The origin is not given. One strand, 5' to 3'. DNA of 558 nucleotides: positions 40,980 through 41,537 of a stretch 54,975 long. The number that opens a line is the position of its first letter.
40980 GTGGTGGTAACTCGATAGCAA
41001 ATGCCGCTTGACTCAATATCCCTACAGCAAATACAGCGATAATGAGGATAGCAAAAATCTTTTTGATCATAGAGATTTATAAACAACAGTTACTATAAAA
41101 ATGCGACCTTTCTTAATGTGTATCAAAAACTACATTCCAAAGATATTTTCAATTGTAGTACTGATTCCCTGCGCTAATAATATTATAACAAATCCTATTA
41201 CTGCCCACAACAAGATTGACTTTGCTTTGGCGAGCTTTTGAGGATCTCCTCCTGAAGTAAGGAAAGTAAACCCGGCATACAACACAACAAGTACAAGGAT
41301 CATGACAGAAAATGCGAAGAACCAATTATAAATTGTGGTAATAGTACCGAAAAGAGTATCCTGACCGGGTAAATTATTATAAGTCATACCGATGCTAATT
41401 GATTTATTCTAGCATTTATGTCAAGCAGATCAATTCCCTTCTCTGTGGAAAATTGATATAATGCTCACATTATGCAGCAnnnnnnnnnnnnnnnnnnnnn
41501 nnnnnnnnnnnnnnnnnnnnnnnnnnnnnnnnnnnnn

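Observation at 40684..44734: GT39 protein mannosyltransferase nested among three VirB2/T4SS-pilin-like modules, one fused to a 635-aa Ig-repeat protein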

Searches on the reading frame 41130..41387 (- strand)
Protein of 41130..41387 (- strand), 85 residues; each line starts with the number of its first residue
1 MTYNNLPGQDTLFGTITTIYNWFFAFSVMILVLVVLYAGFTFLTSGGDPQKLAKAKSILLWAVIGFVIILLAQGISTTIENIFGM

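Call 3: search_protein_families(library=pfam, proteins=[window:41130-41387:-], max_evalue=0.1)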
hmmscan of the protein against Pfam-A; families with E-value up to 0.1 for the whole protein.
window:41130-41387:- (85 aa): 2 families
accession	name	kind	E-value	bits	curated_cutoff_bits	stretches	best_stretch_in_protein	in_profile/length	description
PF18895.5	T4SS_pilin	-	1.9e-15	57.1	26.6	1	9-79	2-71/71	Type IV secretion system pilin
PF04956.18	TrbC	-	0.002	18.8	27.9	1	14-79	39-98/98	TrbC/VIRB2 pilin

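Call 4: search_protein_families(library=ncbifam, proteins=[window:41130-41387:-], max_evalue=0.1)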
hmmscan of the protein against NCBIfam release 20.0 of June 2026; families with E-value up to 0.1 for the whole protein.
window:41130-41387:- (85 aa): 7 families
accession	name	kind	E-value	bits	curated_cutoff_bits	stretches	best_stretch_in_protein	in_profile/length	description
NF045849.1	ICE_MMCAP2_0565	equivalog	3e-11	42.9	40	1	10-82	7-79/80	Mbov_0395 family pilin-like conjugal transfer protein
NF047765.1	LIC_13387_fam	subfamily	0.0002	21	33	1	12-71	46-105/131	LIC_13387 family protein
NF046050.1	CPBP_fam_MroQ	equivalog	0.0035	16.8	270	1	18-81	42-104/243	intramembrane glutamic endopeptidase MroQ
NF033233.1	twin_helix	hypoth_equivalog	0.0051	16.6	49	1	27-55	6-34/58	twin transmembrane helix small protein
TIGR02866.1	CoxB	equivalog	0.0098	15.5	147.7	1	12-72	5-71/202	cytochrome c oxidase subunit II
TIGR03165.1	F1F0_chp_2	hypoth_equivalog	0.01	16.3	55.5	1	22-69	35-74/83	F1/F0 ATPase, Methanosarcina type, subunit 2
NF045890.1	conj_pls20_p028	equivalog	0.013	14.4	150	1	16-82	58-119/377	pLS20_p028 family conjugation system transmembrane protein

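Call 26: search_protein_representatives(alignment_id=A1)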
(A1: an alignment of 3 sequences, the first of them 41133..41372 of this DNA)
Query: 3 sequences, 81 profile positions. Proteins with E-value up to 0.001 (for the whole library): 51316; up to 1e-10: 4922; up to 1e-30: 33. The best 150 are listed.
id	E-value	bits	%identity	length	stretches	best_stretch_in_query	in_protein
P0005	3.4e-83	290.0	-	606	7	9-78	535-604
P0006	1.4e-60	217.5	-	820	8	15-78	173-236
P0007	3.3e-51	187.5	-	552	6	8-76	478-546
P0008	9.4e-49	179.6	-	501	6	8-75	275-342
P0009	3.4e-43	161.8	-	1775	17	13-79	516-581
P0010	1.0e-40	153.9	-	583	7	3-74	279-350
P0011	7.8e-40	151.1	-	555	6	7-76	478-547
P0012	4.1e-37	142.4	-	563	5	9-75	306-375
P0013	5.5e-37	142.0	-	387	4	9-78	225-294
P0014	1.2e-36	140.9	-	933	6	9-75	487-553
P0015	1.9e-36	140.2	-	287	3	3-79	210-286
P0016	3.8e-36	139.2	-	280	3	2-80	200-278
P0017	2.5e-35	136.7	-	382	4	11-81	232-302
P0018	3.4e-35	136.2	-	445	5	9-76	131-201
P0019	9.2e-35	134.8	-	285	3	9-78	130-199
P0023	7.4e-34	131.9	-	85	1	1-80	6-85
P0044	6.8e-30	119.2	-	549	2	6-79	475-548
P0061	1.1e-28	115.4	-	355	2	4-80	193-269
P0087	8.9e-27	109.2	-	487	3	9-81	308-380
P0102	1.9e-25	105.0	-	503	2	8-75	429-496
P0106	3.8e-25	104.0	-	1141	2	6-79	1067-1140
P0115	1.1e-24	102.5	-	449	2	5-78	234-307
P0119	2.0e-24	101.7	-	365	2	14-74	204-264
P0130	2.1e-23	98.4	-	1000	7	17-75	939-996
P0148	1.7e-22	95.5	-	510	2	12-79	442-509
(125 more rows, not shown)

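Call 31: search_protein_families(library=pfam, proteins=[P0044, P0102, P0106, P0148, P0115, P0119, P0061, P0087, P0130, P0009], max_evalue=0.001)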
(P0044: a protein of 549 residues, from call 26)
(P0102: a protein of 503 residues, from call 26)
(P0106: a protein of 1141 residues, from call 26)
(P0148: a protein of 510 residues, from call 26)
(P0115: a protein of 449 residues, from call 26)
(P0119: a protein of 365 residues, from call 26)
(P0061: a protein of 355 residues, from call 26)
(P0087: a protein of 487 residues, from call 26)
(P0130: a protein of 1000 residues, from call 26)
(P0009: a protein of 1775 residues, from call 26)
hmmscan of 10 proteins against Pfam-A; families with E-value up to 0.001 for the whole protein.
P0044 (549 aa): 2 families
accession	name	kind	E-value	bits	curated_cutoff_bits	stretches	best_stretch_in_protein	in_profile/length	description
PF01833.30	TIG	-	2.3e-11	44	20.9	1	267-350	2-84/84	IPT/TIG domain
PF18895.5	T4SS_pilin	-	1.6e-07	31.8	26.6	1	478-536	7-64/71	Type IV secretion system pilin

P0102 (503 aa): 3 families
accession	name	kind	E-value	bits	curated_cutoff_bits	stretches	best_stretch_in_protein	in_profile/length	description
PF18895.5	T4SS_pilin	-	4.9e-17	62.2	26.6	2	338-399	11-71/71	Type IV secretion system pilin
PF01471.23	PG_binding_1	-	3e-08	34.2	23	0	97-130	21-54/57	Putative peptidoglycan binding domain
PF02322.20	Cyt_bd_oxida_II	-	9.2e-06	25.7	35.6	0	426-495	145-211/302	Cytochrome bd terminal oxidase subunit II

P0106 (1141 aa): 3 families
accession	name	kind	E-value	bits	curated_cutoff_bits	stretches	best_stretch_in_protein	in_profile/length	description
PF18895.5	T4SS_pilin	-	7.3e-14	52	26.6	2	963-1027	3-66/71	Type IV secretion system pilin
PF00041.27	fn3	-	1.2e-12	48.3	25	0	367-441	9-78/84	Fibronectin type III domain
PF25788.1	Ig_Rha78A_N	-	2.1e-09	38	27.4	0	359-447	5-100/105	Rha78A-like, N-terminal immunoglobulin domain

P0148 (510 aa): 1 family
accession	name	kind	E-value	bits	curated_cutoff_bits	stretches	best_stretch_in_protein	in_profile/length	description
PF18895.5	T4SS_pilin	-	7.9e-18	64.7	26.6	2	361-419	8-65/71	Type IV secretion system pilin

P0115 (449 aa): 1 family
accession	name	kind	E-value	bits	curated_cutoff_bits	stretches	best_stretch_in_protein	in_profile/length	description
PF18895.5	T4SS_pilin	-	1.1e-17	64.3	26.6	2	333-393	7-66/71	Type IV secretion system pilin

P0119 (365 aa): 2 families
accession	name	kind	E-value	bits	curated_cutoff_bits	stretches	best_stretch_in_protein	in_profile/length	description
PF18895.5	T4SS_pilin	-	1.2e-21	77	26.6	2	291-357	6-71/71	Type IV secretion system pilin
PF02322.20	Cyt_bd_oxida_II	-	1.9e-06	27.9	35.6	1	290-357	146-211/302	Cytochrome bd terminal oxidase subunit II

P0061 (355 aa): 2 families
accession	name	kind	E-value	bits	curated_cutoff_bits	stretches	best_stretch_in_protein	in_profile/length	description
PF18895.5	T4SS_pilin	-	5.4e-16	58.9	26.6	2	283-345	8-69/71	Type IV secretion system pilin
PF01607.29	CBM_14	-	4e-07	30.5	22.1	0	25-44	28-47/53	Chitin binding Peritrophin-A domain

P0087 (487 aa): 1 family
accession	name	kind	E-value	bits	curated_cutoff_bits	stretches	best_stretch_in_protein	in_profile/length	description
PF18895.5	T4SS_pilin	-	1.4e-22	80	26.6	3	307-373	6-71/71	Type IV secretion system pilin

P0130 (1000 aa): 2 families
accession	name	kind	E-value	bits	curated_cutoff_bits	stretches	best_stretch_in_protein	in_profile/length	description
PF18895.5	T4SS_pilin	-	8.4e-47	157.6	26.6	6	474-542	3-71/71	Type IV secretion system pilin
PF04956.18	TrbC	-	2.5e-21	76.2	27.9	1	446-542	15-98/98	TrbC/VIRB2 pilin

P0009 (1775 aa): 2 families
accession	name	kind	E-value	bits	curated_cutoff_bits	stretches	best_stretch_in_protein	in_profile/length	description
PF18895.5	T4SS_pilin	-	6.3e-92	302.1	26.6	11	837-892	16-71/71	Type IV secretion system pilin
PF04956.18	TrbC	-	1e-23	83.8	27.9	2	10-106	9-97/98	TrbC/VIRB2 pilin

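Call 35: find_homologous_proteins(query=window:41130-41387:-, max_evalue=0.001)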
Query window:41130-41387:- (85 aa): 2 proteins with E <= 0.001 among 4 candidates.
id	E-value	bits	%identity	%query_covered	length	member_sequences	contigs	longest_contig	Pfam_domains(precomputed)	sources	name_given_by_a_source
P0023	7.8e-47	175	100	100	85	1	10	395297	PF18895.6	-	-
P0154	4.4e-6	45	45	82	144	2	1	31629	PF18895.6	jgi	jgi:hypothetical protein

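Call 36: find_encoding_contigs(protein=P0154, flank=10000, max_places=4)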
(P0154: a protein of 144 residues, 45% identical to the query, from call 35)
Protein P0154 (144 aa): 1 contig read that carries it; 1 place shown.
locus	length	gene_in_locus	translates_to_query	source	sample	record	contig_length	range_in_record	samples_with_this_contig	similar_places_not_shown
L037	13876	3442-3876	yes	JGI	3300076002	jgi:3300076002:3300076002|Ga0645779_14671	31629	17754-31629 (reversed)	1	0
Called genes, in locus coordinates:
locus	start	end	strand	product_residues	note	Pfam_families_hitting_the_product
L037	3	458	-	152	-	?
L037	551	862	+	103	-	-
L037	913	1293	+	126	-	PF18895:T4SS_pilin (faint)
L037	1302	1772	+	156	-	PF18895:T4SS_pilin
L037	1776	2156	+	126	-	PF18895:T4SS_pilin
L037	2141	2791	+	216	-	PF18895:T4SS_pilin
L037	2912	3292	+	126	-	PF18895:T4SS_pilin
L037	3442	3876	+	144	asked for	PF18895:T4SS_pilin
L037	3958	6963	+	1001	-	-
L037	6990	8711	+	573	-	PF04610:TrbL (weak)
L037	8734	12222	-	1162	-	-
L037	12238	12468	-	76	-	-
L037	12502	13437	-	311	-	-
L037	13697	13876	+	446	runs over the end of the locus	-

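Call 37: find_encoding_contigs(protein=P0023, flank=6000, max_places=10)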
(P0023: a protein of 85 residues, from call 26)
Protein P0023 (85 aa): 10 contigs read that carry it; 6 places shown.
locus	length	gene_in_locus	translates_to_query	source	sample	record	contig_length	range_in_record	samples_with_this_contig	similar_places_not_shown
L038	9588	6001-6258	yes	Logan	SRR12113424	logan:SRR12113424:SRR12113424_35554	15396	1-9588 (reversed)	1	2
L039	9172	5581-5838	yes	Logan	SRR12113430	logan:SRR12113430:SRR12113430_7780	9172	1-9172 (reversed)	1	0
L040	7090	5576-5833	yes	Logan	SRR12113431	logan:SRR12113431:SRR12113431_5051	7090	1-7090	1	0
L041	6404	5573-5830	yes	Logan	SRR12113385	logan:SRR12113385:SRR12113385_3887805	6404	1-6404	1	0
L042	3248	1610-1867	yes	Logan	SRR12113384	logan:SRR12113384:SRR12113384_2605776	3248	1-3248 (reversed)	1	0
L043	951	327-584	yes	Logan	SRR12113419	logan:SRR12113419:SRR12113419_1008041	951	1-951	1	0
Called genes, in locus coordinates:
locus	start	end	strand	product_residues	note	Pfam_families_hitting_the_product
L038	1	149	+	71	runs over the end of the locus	-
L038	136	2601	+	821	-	PF00521:DNA_topoisoIV, PF03989:DNA_gyraseA_C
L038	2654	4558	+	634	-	PF15780:ASH (faint), PF22073:Cep192_D4 (faint), PF22544:HYDIN_VesB_CFA65-like_Ig (weak), PF18895:T4SS_pilin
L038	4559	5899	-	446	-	PF02366:PMT, PF16192:PMT_4TMC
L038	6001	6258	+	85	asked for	PF18895:T4SS_pilin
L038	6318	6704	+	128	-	PF18895:T4SS_pilin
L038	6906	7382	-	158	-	PF00011:HSP20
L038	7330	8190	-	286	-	PF13367:PrsW-protease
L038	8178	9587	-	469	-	?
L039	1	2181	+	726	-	?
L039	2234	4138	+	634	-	PF15780:ASH (faint), PF22073:Cep192_D4 (faint), PF22544:HYDIN_VesB_CFA65-like_Ig (weak), PF18895:T4SS_pilin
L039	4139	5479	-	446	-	PF02366:PMT, PF16192:PMT_4TMC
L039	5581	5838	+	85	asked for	PF18895:T4SS_pilin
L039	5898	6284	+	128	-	PF18895:T4SS_pilin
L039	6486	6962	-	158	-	PF00011:HSP20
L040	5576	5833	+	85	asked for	PF18895:T4SS_pilin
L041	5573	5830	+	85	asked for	PF18895:T4SS_pilin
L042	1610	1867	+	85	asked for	PF18895:T4SS_pilin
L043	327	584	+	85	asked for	PF18895:T4SS_pilin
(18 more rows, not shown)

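Call 42: find_related_loci(query=A1, collection=metagenome_contigs, flank=8000)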
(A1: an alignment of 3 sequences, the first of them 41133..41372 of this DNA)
Query A1 (80 aa) in metagenome_contigs; peptide patterns used: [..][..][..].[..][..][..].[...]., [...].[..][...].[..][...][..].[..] (x = any residue, [..] = any of these).
417 stretches matched a pattern; 24 encode a relative of the query (tblastn E <= 1e-3); 23 distinct loci.
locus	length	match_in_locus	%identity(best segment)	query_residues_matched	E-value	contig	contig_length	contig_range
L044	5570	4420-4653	46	3-80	8e-18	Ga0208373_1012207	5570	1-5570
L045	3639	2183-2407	37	3-77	2e-15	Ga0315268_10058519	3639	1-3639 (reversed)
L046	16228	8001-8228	37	3-78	2e-14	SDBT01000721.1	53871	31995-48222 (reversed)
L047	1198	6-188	46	19-79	2e-14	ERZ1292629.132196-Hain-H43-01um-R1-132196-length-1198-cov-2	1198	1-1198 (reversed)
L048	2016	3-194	47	17-80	3e-14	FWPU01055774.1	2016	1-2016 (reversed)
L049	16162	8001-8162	44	23-76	2e-13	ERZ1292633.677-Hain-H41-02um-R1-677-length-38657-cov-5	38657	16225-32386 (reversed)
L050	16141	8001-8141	45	30-76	7e-13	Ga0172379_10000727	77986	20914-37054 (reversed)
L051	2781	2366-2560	38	14-78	1e-12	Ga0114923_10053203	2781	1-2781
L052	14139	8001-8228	34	3-78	5e-12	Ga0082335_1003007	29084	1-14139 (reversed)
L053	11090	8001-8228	34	3-78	5e-12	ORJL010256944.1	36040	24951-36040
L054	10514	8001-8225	37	4-78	2e-11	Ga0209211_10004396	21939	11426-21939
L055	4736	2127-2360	31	3-80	2e-11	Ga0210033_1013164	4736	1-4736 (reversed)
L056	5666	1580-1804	37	4-78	2e-11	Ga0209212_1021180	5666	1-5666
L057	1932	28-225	39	11-76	3e-11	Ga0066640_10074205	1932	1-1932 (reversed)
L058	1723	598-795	39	11-76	2e-11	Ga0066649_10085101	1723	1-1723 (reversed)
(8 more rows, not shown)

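Call 53: search_protein_families(library=pfam, proteins=[L054:5593-6135:+, L054:6177-7490:+, L054:7500-8252:+, L046:6868-7881:+, L045:653-2035:+, L051:941-2566:+, L050:6336-8156:+, L049:7824-8747:+, L050:5340-5978:+, L046:9210-10442:-], max_evalue=0.01)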
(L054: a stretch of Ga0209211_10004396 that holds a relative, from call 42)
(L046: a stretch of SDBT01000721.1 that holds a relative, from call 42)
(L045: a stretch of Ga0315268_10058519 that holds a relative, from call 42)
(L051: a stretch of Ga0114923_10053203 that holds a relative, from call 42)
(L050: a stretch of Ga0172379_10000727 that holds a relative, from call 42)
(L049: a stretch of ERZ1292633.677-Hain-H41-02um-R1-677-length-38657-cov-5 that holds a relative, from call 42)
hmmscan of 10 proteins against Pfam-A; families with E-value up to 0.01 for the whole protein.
L054:5593-6135:+ (180 aa): 13 families
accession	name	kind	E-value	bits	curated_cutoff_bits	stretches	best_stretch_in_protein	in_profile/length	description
PF13847.12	Methyltransf_31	-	5e-19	68.9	27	1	21-137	3-119/145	Methyltransferase domain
PF08241.18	Methyltransf_11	-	2.8e-15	57.2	21.2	1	27-127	2-94/95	Methyltransferase domain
PF13649.12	Methyltransf_25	-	9.8e-15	55.5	27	1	25-123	1-96/97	Methyltransferase domain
PF08242.18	Methyltransf_12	-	1.4e-12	48.7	30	1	27-123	2-95/98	Methyltransferase domain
PF13489.12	Methyltransf_23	-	1.7e-10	41.3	27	1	18-150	19-124/164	Methyltransferase domain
PF01209.24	Ubie_methyltran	-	1.8e-09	37.7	20.1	1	20-131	46-154/233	ubiE/COQ5 methyltransferase family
PF02475.24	TRM5-TYW2_MTfase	-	5.5e-07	30.1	28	1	19-95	34-110/164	TRM5/TYW2 methyltransferase domain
PF08704.16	GCD14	-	4.9e-06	26.8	26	1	14-97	33-117/247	tRNA methyltransferase complex GCD14 subunit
PF05175.20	MTS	-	3.5e-05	23.9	23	1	16-86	26-95/170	Methyltransferase small domain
PF06325.19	PrmA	-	4.8e-05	23.4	22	1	21-106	161-238/296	Ribosomal protein L11 methyltransferase (PrmA)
PF01135.25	PCMT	-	0.00029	21.1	20.3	1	11-80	63-132/210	Protein-L-isoaspartate(D-aspartate) O-methyltransferase (PCMT)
PF01728.25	FtsJ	-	0.00054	20.4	24.1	1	19-98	19-96/181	FtsJ-like methyltransferase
PF13679.12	Methyltransf_32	-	0.0054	17.1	27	1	22-86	26-92/143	Methyltransferase domain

L054:6177-7490:+ (437 aa): 2 families
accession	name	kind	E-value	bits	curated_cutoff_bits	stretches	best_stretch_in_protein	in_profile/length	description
PF01547.30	SBP_bac_1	-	8.8e-34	118.3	26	1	54-345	10-298/307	Bacterial extracellular solute-binding protein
PF13416.11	SBP_bac_8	-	5e-28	99.1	27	1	57-365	2-261/279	Bacterial extracellular solute-binding protein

L054:7500-8252:+ (250 aa): 2 families
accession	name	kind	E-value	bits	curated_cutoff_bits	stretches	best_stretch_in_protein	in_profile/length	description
PF18895.5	T4SS_pilin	-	1.4e-10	41.5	26.6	2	64-119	15-69/71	Type IV secretion system pilin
PF04956.18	TrbC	-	0.00029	21.4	27.9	1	65-120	48-97/98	TrbC/VIRB2 pilin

L046:6868-7881:+ (337 aa): 2 families
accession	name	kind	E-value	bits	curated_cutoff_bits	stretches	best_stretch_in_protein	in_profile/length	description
PF18895.5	T4SS_pilin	-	2.5e-09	37.5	26.6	1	43-107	7-69/71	Type IV secretion system pilin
PF10320.15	7TM_GPCR_Srsx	-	0.0045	16.9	24.1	1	32-114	128-211/257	Serpentine type 7TM GPCR chemoreceptor Srsx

L045:653-2035:+ (460 aa): 1 family
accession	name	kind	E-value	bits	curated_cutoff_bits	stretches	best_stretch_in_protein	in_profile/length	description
PF18895.5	T4SS_pilin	-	0.00048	20.6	26.6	1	65-129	6-70/71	Type IV secretion system pilin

L051:941-2566:+ (541 aa): 1 family
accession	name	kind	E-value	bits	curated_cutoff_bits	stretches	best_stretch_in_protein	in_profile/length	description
PF18895.5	T4SS_pilin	-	1.9e-07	31.5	26.6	1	469-535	5-70/71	Type IV secretion system pilin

L050:6336-8156:+ (606 aa): 2 families
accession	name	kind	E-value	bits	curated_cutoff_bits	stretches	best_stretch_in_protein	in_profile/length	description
PF18895.5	T4SS_pilin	-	2.4e-47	159.3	26.6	7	285-344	6-64/71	Type IV secretion system pilin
PF04956.18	TrbC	-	1e-14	54.9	27.9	2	9-105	16-96/98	TrbC/VIRB2 pilin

L049:7824-8747:+ (307 aa): 1 family
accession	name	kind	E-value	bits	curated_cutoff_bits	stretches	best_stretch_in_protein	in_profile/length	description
PF18895.5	T4SS_pilin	-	1.1e-17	64.3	26.6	2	41-111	2-71/71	Type IV secretion system pilin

L050:5340-5978:+ (212 aa): 1 family
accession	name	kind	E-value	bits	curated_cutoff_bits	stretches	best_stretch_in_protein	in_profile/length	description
PF18895.5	T4SS_pilin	-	3.1e-09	37.2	26.6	1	129-196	5-71/71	Type IV secretion system pilin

L046:9210-10442:- (410 aa): 2 families
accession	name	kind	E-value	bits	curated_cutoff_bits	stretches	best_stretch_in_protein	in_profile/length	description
PF04294.18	VanW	-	3.4e-42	143.5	27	1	221-350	2-130/130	VanW like protein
PF12229.13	PG_binding_4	-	0.00019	22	22.1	1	116-182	50-116/117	Putative peptidoglycan binding domain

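Call 57: predict_structure(alignment_id=A3)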
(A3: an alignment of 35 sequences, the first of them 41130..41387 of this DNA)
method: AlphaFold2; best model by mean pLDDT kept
length: 85 residues; sequences in the alignment: 35
mean_pLDDT: 88.1   pTM: 0.66
mean pLDDT of the five models: 88.1, 86.3, 86.1, 85.5, 85.3
residues with pLDDT >= 90: 59; 70-90: 15; 50-70: 9; < 50: 2
segments of 3 or more residues with pLDDT < 50: none
pLDDT, mean of each block of 10 residues (from residue 1): 55 84 94 96 95 95 96 91 84
secondary structure, 60 per line:
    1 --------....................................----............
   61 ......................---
elements in order: H9-44 H49-82

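Call 61: fold_search(model_id=the predicted structure, library=pdb)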
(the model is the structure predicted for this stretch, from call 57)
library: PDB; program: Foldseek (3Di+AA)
matches with E <= 10: 71; with E <= 0.001: 0
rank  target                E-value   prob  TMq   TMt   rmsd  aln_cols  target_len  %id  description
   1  3wu2_z                2.2e+00  0.21  0.40  0.50   4.5        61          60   16  Crystal structure analysis of Photosystem II complex (released 2014-09-03)
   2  2jow_MODEL_1_A        3.3e+00  0.20  0.41  0.42   5.2        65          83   20  Differences in the electrostatic surfaces of the type III secretion needle proteins (released 2007-07-24)
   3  6rwy_L                3.3e+00  0.18  0.40  0.44   4.3        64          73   17  Export apparatus core and inner rod of the Shigella type 3 secretion system (released 2020-02-12)
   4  1skv_B                3.6e+00  0.15  0.32  0.43   4.9        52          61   17  Crystal Structure of D-63 from Sulfolobus Spindle Virus 1 (released 2004-07-13)
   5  5u0p_V                3.6e+00  0.12  0.42  0.34   5.0        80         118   16  Cryo-EM structure of the transcriptional Mediator (released 2017-03-08)
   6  8dfu_0                4.1e+00  0.47  0.66  0.67   3.3        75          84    8  Cryo-EM structure of conjugation pili from Aeropyrum pernix (released 2023-03-22)
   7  9oox_A                4.3e+00  0.16  0.50  0.47   5.9        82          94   12  Cryo-EM Structure of the Escherichia phage HK446 Rip1 in complex with the Enterobacteria phage T6 small terminase (released 2026-02-04)
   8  5b5e_z                4.3e+00  0.14  0.39  0.49   4.5        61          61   16  Crystal structure analysis of Photosystem II complex (released 2017-02-01)
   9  4wwb                  4.6e+00  0.47  0.60  0.46   2.6        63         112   11  High-resolution structure of the Ni-bound form of the Y135F mutant of C. metallidurans CnrXs (released 2015-02-11)
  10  8fvu_U                4.6e+00  0.18  0.44  0.46   4.2        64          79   19  Cryo-EM structure of human Needle/NAIP/NLRC4 (R288A) (released 2024-01-03)
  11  8axk_h                4.6e+00  0.12  0.33  0.37   4.4        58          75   19  Type 3 secretion system export apparatus core, inner rod and needle of Shigella flexneri (released 2023-03-01)
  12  8axk_t                4.6e+00  0.11  0.35  0.38   4.7        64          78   19  Type 3 secretion system export apparatus core, inner rod and needle of Shigella flexneri (released 2023-03-01)
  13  8axk_b                4.6e+00  0.11  0.37  0.38   4.8        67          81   18  Type 3 secretion system export apparatus core, inner rod and needle of Shigella flexneri (released 2023-03-01)
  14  3epv_C                4.6e+00  0.10  0.32  0.28   5.6        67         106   12  X-ray Structure of the Metal-sensor CnrX in both the Apo- and Copper-bound Forms (released 2008-11-25)
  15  2lpz_MODEL_1_A        5.0e+00  0.11  0.37  0.38   4.4        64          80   23  Atomic model of the Type-III Secretion System Needle (released 2012-05-16)
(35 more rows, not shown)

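Call 68: search_protein_families(library=padloc, proteins=[window:41130-41387:-], max_evalue=0.01)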
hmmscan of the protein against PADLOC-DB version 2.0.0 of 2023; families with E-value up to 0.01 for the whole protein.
window:41130-41387:- (85 aa): 0 families

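Call 69: search_protein_families(library=pfam, proteins=[L037:3958-6963:+, L037:6990-8711:+, L037:8734-12222:-, L037:12502-13437:-, L050:10944-12119:-, L052:10250-11353:-, L049:10046-11026:-, L049:11267-13621:+], max_evalue=0.01)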
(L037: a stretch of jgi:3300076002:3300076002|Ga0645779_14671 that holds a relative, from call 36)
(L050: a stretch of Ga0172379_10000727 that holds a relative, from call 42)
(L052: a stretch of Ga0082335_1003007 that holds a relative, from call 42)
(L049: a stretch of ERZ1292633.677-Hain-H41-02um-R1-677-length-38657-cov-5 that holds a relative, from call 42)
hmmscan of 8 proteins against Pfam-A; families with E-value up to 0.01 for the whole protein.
L037:3958-6963:+ (1001 aa): 0 families

L037:6990-8711:+ (573 aa): 1 family
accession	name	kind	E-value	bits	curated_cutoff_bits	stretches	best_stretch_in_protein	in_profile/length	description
PF04610.19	TrbL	-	2.1e-05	24.8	25.9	1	277-434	48-192/215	TrbL/VirB6 plasmid conjugal transfer protein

L037:8734-12222:- (1162 aa): 0 families

L037:12502-13437:- (311 aa): 1 family
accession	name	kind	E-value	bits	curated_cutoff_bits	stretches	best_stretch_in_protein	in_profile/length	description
PF04179.17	Init_tRNA_PT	-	0.0013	19.4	22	0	48-86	74-110/114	Rit1 DUSP-like domain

L050:10944-12119:- (391 aa): 1 family
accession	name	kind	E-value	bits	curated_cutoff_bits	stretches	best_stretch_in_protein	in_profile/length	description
PF01145.31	Band_7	-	1.3e-15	58.3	23.6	1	78-269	2-176/176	SPFH domain / Band 7 family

L052:10250-11353:- (367 aa): 1 family
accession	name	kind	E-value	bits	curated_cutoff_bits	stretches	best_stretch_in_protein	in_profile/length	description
PF01145.31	Band_7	-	7.7e-12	46.1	23.6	1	156-304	33-164/176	SPFH domain / Band 7 family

L049:10046-11026:- (326 aa): 1 family
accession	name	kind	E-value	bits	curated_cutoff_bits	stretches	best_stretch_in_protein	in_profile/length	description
PF03816.19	LytR_cpsA_psr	-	1.1e-34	120.2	24.6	1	75-233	2-149/150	LytR_cpsA_psr family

L049:11267-13621:+ (784 aa): 3 families
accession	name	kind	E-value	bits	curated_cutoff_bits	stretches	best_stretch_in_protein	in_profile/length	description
PF09364.15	XFP_N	-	1.6e-137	458.6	23.7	1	2-359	4-362/364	XFP N-terminal domain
PF03894.20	XFP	-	3.2e-72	242.4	22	1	392-568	2-177/177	D-xylulose 5-phosphate/D-fructose 6-phosphate phosphoketolase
PF09363.15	XFP_C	-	2.1e-62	210.6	23.4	1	579-780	1-202/202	XFP C-terminal domain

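Call 77: search_protein_families(library=ncbifam, proteins=[L051:391-1035:+, L051:941-2566:+, L046:6868-7881:+, L045:653-2035:+], max_evalue=0.01)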
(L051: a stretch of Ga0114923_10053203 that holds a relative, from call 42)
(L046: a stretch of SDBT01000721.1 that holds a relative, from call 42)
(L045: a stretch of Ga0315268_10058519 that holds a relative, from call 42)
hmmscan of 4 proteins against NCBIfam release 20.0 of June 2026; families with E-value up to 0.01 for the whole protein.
L051:391-1035:+ (214 aa): 1 family
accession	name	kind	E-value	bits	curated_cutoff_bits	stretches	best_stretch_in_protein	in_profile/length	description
NF033679.1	DNRLRE_dom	domain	2.5e-12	47.2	34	1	32-181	1-121/164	DNRLRE domain-containing protein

L051:941-2566:+ (541 aa): 2 families
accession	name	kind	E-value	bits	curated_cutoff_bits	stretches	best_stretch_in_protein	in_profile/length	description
NF045849.1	ICE_MMCAP2_0565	equivalog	0.0002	21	40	1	476-539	16-79/80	Mbov_0395 family pilin-like conjugal transfer protein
TIGR01451.2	B_ant_repeat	repeat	0.0067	16.4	24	1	68-83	11-26/53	DUF11 type repeat protein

L046:6868-7881:+ (337 aa): 2 families
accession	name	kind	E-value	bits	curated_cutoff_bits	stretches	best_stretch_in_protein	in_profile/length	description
NF045890.1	conj_pls20_p028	equivalog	0.0011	17.9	150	1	46-121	59-128/377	pLS20_p028 family conjugation system transmembrane protein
NF045849.1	ICE_MMCAP2_0565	equivalog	0.0027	17.3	40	1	45-113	9-80/80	Mbov_0395 family pilin-like conjugal transfer protein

L045:653-2035:+ (460 aa): 0 families
